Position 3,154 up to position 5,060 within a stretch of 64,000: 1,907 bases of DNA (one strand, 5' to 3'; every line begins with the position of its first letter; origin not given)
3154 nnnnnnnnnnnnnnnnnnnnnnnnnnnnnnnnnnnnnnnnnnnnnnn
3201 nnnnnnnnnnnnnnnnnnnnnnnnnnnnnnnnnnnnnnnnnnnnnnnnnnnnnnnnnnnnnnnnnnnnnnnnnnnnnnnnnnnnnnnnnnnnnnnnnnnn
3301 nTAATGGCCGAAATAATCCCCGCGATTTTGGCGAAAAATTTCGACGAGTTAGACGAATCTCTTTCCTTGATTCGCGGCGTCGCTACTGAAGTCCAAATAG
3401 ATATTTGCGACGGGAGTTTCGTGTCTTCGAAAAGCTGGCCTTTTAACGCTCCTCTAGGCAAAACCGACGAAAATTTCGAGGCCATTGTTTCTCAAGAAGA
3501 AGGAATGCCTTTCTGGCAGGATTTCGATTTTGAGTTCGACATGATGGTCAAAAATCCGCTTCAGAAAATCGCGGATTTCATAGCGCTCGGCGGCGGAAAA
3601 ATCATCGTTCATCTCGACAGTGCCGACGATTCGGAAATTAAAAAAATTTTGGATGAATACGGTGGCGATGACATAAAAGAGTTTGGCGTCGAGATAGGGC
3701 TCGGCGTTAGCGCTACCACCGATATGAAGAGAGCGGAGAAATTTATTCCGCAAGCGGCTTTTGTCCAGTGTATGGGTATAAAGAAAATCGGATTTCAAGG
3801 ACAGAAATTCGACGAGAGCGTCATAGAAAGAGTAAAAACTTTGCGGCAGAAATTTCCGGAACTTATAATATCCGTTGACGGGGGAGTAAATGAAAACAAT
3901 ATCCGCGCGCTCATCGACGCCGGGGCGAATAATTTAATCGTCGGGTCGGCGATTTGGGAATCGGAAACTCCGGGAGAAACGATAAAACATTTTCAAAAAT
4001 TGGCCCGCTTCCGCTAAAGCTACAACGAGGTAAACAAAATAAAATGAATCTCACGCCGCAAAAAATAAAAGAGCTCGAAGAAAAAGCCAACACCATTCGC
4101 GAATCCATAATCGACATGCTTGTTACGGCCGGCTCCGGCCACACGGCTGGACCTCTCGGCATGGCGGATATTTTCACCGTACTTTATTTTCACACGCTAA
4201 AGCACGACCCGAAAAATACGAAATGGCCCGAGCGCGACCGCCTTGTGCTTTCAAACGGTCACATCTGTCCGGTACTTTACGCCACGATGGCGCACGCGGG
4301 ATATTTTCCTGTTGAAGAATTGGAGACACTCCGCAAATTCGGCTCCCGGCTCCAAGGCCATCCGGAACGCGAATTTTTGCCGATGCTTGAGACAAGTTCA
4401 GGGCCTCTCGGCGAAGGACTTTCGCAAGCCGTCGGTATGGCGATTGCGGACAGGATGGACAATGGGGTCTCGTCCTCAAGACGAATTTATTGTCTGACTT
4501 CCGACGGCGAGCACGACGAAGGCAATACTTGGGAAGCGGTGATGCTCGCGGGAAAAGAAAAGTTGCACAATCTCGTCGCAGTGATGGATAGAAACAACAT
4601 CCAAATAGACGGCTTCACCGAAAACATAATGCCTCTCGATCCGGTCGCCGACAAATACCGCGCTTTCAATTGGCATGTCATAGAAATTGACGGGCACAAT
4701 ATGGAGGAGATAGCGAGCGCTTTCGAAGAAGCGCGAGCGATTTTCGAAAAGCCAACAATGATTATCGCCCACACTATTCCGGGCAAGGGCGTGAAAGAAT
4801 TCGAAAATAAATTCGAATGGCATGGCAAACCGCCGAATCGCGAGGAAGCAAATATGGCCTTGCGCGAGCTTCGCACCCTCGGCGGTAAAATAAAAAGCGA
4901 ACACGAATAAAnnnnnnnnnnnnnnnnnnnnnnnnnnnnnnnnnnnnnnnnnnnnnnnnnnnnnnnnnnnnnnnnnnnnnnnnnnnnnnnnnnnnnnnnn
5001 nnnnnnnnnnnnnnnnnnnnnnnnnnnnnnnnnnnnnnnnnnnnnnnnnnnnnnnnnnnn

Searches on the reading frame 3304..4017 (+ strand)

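Call 48: search_protein_families(library=pfam, max_evalue=0.001, proteins=[window:3304-4017:+])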
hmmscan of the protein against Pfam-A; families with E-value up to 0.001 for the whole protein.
window:3304-4017:+ (237 aa): 4 families
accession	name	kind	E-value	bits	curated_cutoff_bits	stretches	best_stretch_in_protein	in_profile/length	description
PF00834.25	Ribul_P_3_epim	-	1.9e-26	93.1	21.1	1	4-218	2-198/198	Ribulose-phosphate 3 epimerase family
PF03932.20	CutC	-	0.00032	20.7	23.3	0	157-211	139-196/202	CutC family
PF01729.25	QRPTase_C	-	0.00065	19.9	23.1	0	172-219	113-160/169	Quinolinate phosphoribosyl transferase, C-terminal domain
PF09668.16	Asp_protease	-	0.00067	20.2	26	0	88-151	20-83/109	Aspartyl protease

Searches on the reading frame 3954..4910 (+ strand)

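Call 48: search_protein_families(library=pfam, max_evalue=0.001, proteins=[window:3954-4910:+])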
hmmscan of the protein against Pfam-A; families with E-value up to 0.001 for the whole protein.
window:3954-4910:+ (318 aa): 3 families
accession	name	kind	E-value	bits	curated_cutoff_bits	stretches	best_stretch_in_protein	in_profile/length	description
PF00456.26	Transketolase_N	-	2.5e-69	234.3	22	1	43-301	4-270/334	Transketolase, thiamine diphosphate binding domain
PF13292.11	DXP_synthase_N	-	1.2e-11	44.8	21.2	1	32-219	9-176/274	1-deoxy-D-xylulose-5-phosphate synthase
PF00676.26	E1_dh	-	0.00088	18.8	22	0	147-270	98-220/300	Dehydrogenase E1 component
